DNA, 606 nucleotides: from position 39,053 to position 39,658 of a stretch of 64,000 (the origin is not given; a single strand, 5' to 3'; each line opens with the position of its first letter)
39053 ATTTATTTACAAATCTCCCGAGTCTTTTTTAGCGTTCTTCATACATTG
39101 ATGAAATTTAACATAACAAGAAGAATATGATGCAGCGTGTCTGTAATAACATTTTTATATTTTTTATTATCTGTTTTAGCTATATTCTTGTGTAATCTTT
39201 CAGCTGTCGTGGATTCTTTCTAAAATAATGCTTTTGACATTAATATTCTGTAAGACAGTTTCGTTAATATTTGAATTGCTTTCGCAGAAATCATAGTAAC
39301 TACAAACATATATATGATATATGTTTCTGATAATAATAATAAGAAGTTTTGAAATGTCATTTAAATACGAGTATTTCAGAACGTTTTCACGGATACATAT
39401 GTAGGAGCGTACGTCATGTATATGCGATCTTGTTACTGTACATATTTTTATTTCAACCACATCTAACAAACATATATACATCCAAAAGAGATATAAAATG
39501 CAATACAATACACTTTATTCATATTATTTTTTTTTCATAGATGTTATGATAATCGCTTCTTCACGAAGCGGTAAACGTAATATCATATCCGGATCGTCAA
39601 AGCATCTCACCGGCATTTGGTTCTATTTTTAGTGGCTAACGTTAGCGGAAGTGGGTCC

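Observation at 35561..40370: A satellite born from an exon-intron junction: the PARP4 exon 13 3' end plus splice donor amplified ~35 times as an in-frame 17-codon unit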

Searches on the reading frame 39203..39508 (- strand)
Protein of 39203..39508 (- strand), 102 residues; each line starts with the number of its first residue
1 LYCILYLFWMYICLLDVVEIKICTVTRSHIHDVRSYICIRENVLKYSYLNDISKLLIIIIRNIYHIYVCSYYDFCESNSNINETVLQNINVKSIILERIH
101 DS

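Call 23: search_protein_families(library=pfam, max_evalue=0.1, proteins=[window:39203-39508:-])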
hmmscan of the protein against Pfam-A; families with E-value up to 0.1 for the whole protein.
seq(102 aa): 0 families
